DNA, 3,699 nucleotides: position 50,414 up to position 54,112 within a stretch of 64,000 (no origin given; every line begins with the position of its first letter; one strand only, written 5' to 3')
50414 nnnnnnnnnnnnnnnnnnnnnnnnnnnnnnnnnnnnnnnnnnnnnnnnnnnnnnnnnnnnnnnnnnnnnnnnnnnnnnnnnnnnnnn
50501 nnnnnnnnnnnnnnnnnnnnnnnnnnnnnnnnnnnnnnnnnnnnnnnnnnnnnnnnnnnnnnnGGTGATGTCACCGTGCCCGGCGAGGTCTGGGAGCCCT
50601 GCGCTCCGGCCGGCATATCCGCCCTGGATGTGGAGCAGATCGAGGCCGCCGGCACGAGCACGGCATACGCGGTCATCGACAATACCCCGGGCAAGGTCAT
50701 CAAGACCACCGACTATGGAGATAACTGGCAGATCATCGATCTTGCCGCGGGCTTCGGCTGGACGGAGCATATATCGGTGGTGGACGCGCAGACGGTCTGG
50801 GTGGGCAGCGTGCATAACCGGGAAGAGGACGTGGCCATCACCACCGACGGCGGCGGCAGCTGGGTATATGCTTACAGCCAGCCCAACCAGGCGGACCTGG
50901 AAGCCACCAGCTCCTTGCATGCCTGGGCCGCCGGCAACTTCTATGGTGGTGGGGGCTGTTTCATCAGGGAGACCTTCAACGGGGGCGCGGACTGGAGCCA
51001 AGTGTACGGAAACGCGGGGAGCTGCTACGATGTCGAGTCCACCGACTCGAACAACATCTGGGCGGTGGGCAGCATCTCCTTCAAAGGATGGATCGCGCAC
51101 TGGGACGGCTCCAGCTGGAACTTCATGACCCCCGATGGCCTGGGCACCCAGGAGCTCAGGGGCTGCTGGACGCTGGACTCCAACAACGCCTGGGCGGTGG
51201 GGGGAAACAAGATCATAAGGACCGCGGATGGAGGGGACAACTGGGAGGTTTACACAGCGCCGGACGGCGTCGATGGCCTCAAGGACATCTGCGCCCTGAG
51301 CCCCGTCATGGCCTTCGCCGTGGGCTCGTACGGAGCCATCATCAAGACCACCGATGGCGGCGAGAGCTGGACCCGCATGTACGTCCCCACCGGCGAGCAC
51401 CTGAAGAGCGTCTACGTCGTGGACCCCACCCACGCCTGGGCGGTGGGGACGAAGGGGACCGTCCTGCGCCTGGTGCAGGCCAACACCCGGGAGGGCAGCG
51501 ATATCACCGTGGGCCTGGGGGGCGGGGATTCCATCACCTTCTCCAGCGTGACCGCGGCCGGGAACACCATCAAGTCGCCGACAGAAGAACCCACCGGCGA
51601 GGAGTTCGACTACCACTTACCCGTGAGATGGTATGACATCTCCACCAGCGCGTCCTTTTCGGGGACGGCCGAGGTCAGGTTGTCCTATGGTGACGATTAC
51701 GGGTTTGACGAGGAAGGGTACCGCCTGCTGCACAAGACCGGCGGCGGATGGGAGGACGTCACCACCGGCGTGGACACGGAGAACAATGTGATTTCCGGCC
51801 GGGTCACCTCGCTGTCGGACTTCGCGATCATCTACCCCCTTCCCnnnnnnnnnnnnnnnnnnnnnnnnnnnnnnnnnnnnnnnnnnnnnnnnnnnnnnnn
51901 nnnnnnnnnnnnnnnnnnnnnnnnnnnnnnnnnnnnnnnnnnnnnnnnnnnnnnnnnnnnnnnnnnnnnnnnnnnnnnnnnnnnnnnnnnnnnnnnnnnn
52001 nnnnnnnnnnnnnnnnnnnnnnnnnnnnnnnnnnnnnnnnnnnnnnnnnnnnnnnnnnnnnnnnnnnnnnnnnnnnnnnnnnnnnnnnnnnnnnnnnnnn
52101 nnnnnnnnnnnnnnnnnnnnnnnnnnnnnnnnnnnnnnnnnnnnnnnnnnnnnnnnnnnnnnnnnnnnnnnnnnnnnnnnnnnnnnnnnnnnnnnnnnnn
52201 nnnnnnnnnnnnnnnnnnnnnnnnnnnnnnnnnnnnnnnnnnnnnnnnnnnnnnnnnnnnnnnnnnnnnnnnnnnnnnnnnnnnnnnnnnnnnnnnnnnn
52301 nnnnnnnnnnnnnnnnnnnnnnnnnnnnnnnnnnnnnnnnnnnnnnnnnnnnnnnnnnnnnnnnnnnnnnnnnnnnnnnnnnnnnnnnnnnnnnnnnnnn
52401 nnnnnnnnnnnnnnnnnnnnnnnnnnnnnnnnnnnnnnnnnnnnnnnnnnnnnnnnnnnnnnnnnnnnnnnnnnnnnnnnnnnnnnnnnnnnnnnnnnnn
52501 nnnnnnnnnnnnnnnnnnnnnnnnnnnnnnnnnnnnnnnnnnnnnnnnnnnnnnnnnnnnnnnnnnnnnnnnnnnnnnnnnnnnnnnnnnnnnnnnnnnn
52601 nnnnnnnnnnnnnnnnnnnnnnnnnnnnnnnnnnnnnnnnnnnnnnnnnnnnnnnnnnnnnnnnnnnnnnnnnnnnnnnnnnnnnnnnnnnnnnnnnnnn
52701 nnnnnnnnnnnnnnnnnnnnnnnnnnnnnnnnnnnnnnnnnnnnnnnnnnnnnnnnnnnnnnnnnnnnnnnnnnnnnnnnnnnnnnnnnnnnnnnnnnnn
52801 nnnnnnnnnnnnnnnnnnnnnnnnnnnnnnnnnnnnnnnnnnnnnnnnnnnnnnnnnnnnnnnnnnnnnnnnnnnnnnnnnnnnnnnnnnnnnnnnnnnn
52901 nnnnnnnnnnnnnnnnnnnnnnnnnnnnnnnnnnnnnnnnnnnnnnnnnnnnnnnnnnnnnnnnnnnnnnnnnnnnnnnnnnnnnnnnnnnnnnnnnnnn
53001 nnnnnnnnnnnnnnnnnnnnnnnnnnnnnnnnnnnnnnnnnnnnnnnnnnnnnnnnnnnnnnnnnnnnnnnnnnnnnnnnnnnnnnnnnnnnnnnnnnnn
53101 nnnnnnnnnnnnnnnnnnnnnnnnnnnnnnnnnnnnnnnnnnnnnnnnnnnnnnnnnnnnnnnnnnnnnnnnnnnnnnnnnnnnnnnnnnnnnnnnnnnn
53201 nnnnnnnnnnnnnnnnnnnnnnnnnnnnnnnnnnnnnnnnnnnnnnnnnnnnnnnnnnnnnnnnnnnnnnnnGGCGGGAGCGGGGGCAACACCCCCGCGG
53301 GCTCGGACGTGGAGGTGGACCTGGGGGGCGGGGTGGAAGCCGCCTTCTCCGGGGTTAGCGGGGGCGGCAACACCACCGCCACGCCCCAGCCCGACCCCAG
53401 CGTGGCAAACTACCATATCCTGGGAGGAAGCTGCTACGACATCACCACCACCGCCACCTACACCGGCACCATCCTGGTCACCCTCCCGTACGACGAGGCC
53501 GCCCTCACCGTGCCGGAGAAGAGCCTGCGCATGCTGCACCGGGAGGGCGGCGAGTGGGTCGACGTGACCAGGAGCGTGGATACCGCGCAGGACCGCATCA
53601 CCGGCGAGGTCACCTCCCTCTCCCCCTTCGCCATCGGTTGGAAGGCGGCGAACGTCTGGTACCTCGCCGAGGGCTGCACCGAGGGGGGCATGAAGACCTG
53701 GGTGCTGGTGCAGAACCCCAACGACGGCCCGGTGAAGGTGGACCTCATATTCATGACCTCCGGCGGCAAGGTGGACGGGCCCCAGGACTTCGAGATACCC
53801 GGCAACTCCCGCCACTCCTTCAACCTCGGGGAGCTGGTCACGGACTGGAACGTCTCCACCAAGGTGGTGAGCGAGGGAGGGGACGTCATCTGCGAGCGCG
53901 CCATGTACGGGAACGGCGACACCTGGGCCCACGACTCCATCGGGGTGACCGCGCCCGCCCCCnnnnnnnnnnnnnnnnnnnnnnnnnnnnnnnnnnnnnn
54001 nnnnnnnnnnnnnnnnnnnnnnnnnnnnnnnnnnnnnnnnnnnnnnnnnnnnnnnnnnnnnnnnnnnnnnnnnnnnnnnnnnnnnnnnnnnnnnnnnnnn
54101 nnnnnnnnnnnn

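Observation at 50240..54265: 1282-aa BNR-propeller plus 5x IPT/TIG surface protein under a near-consensus promoter: candidate S-layer or glycoprotein substrate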

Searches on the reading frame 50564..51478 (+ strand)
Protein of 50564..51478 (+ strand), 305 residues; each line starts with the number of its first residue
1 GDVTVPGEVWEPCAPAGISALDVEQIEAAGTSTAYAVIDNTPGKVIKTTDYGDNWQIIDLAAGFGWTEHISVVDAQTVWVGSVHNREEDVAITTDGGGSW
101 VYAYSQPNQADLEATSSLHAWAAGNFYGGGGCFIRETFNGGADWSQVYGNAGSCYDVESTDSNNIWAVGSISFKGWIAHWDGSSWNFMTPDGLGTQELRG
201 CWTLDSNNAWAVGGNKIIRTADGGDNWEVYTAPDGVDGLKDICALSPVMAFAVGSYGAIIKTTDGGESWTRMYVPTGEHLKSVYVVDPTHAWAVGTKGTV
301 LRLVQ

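Call 53: search_protein_families(library=pfam, proteins=[window:50564-51478:+], max_evalue=10)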
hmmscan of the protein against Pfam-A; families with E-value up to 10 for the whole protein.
seq(305 aa): 4 families
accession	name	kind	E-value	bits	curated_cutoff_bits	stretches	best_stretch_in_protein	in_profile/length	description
PF14870.12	PSII_BNR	-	4.4e-07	29.9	27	1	43-303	38-302/303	Photosynthesis system II assembly factor YCF48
PF15902.12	Sortilin-Vps10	-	2.8e-06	26.8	33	2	215-280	1-68/446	Sortilin, neurotensin receptor 3,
PF02012.26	BNR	-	0.0015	18.6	27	2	262-270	3-11/12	BNR/Asp-box repeat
PF03404.22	Mo-co_dimer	-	4.4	7.8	22.7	0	209-230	37-61/138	Mo-co oxidoreductase dimerisation domain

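Call 92: search_protein_families(library=ncbifam, proteins=[window:50567-51478:+], max_evalue=1)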
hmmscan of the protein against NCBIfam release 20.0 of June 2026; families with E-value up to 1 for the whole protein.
window:50567-51478:+ (304 aa): 1 family
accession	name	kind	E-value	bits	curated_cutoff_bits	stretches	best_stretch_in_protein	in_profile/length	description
NF010237.0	PRK13684.1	equivalog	3e-07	29.8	326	1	152-275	47-171/334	photosynthesis system II assembly factor Ycf48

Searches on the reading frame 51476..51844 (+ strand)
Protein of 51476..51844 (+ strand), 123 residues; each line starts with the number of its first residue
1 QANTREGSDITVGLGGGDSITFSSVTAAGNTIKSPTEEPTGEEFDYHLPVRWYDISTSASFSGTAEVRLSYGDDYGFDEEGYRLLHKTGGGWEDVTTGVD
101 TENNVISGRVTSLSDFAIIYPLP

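Call 53: search_protein_families(library=pfam, proteins=[window:51482-51844:+], max_evalue=10)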
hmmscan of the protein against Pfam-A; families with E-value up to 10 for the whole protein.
seq(121 aa): 0 families

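Call 92: search_protein_families(library=ncbifam, proteins=[window:51476-51844:+], max_evalue=1)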
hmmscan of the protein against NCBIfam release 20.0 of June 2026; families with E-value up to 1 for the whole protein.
window:51476-51844:+ (123 aa): 1 family
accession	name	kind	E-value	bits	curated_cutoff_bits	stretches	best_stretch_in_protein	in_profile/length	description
TIGR01227.1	hutG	equivalog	0.057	12.6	229.15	1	9-64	112-164/307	formimidoylglutamase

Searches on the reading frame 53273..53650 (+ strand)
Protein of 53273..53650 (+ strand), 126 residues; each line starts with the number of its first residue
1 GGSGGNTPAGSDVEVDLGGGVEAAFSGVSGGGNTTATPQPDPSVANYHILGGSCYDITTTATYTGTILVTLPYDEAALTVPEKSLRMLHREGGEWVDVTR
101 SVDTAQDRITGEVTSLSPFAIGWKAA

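Call 53: search_protein_families(library=pfam, proteins=[window:53273-53650:+], max_evalue=10)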
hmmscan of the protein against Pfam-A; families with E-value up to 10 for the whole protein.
seq(126 aa): 2 families
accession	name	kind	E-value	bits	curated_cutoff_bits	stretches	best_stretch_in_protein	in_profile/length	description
PF14534.12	DUF4440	-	0.0092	16.9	25.2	1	52-95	62-105/107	Domain of unknown function (DUF4440)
PF25395.1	DPBB_PEX6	-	0.084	13.5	22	1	75-107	13-45/106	PEX6 double psi barrel domain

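Call 58: search_solved_structures(query=A4, max_evalue=10)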
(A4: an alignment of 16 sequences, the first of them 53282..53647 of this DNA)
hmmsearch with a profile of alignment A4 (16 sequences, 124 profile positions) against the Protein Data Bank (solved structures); distinct sequences matched with E-value up to 10: 6.
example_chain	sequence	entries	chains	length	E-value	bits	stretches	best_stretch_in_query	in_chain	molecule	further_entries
2x5p_A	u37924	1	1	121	0.15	15.3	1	25-72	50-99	FIBRONECTIN BINDING PROTEIN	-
9trk_A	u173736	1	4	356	0.22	14.7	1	89-119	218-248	histidine kinase,Gcn4p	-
4mli_A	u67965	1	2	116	0.26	14.5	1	26-72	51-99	Fibronectin binding protein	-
4mls_A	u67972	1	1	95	0.27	14.4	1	26-72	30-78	Fibronectin binding protein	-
1s3t_C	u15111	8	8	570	1.1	12.4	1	81-108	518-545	Urease alpha subunit | UREASE | PROTEIN (UREASE ALPHA SUBUNIT)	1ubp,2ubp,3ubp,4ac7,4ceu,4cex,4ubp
1ie7_C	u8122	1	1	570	1.1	12.4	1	81-108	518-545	UREASE ALPHA SUBUNIT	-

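Call 65: predict_structure(alignment_id=A4)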
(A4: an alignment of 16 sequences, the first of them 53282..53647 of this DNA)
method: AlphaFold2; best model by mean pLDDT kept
length: 122 residues; sequences in the alignment: 16
mean_pLDDT: 96.9   pTM: 0.89
mean pLDDT of the five models: 96.9, 96.5, 96.6, 96.3, 96.3
residues with pLDDT >= 90: 119; 70-90: 2; 50-70: 1; < 50: 0
segments of 3 or more residues with pLDDT < 50: none
pLDDT, mean of each block of 10 residues (from residue 1): 93 97 98 98 97 98 98 96 96 98 98 97 95
secondary structure, 60 per line:
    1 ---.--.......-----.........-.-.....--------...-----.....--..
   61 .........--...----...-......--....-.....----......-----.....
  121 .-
elements in order: E7-13 E19-27 E31-35 E44-46 E52-56 E59-69 E83-88 E91-94 E96-100 E105-110 E116-121

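Call 70: find_homologous_proteins(query=A4, max_evalue=0.001)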
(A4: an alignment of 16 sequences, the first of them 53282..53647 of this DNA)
Query A4 (16 sequences) (122 aa, profile of the alignment): 5 proteins with E <= 0.001 among 2523 candidates.
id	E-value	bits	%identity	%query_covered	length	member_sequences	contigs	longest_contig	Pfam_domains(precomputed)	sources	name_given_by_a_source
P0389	3.8e-36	142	79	91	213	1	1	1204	-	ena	-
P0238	7.6e-35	137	84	79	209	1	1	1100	PF18986.6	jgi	jgi:hypothetical protein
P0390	2.4e-26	110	46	93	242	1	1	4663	PF00041.28,PF00746.27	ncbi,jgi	jgi:LPXTG-motif cell wall-anchored protein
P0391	8.5e-15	73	45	55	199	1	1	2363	-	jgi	jgi:hypothetical protein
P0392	6.2e-9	54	39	55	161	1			-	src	-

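Call 92: search_protein_families(library=ncbifam, proteins=[window:53282-53647:+, P0390], max_evalue=1)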
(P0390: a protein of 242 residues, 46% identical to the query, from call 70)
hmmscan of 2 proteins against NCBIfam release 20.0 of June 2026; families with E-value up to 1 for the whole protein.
window:53282-53647:+ (122 aa): 0 families

P0390 (242 aa): 5 families
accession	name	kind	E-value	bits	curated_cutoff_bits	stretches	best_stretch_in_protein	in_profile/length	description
NF041611.1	exoglucan_CbhB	equivalog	1.4e-12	46.5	1950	1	2-144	718-845/997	exoglucanase CbhB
TIGR01167.1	LPXTG_anchor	domain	2.6e-06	27.8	15.9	1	210-240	2-33/34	LPXTG cell wall anchor domain-containing protein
TIGR02489.1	flgE_epsilon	equivalog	0.00033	19.3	412.85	1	23-121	422-522/719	flagellar hook protein FlgE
NF058582.1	Microco_LAVTG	domain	0.027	14.6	27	1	219-240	12-33/34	LAVTG motif-containing sortase-dependent surface protein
NF053819.1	EF0750_LPXTG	subfamily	0.19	12.2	47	1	203-240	66-104/105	EF2685/EF0750 family sortase-dependent surface protein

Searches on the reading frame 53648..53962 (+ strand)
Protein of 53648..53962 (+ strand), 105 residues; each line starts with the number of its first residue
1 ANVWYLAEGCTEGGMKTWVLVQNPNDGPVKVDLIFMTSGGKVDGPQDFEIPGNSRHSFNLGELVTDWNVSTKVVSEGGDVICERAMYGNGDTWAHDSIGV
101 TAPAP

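Call 53: search_protein_families(library=pfam, proteins=[window:53648-53962:+], max_evalue=10)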
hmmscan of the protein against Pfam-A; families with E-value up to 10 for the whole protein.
seq(105 aa): 1 family
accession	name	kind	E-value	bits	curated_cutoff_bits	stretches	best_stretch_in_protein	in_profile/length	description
PF18986.5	DUF5719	-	2.2e-05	24.2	26.2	1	8-80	57-132/319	Family of unknown function (DUF5719)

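Call 78: search_solved_structures(query=A5, max_evalue=10, show_alignments=2)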
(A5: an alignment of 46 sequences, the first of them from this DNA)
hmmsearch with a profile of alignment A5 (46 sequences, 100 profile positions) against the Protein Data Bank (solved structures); distinct sequences matched with E-value up to 10: 6.
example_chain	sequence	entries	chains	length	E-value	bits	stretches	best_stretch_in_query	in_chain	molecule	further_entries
2ii7_A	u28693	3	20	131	4.7e-06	30.2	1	3-82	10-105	Anabaena sensory rhodopsin transducer protein | Sensory rhodopsin transducer protein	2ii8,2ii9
2iia_A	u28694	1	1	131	4.8e-06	30.2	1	3-82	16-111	Sensory rhodopsin transducer protein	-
1nc7_A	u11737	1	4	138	1.4e-05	28.6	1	2-80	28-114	hypothetical protein TM1070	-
6s5y_A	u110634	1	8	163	0.0065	20.1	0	5-48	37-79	Group B streptococcal R4 surface protein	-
6sws_A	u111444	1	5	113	0.66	13.7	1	14-86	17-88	Phosphoinositide 3-kinase adapter protein 1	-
9oh5_A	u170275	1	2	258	1.7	12.4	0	8-31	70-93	MS2 CPM58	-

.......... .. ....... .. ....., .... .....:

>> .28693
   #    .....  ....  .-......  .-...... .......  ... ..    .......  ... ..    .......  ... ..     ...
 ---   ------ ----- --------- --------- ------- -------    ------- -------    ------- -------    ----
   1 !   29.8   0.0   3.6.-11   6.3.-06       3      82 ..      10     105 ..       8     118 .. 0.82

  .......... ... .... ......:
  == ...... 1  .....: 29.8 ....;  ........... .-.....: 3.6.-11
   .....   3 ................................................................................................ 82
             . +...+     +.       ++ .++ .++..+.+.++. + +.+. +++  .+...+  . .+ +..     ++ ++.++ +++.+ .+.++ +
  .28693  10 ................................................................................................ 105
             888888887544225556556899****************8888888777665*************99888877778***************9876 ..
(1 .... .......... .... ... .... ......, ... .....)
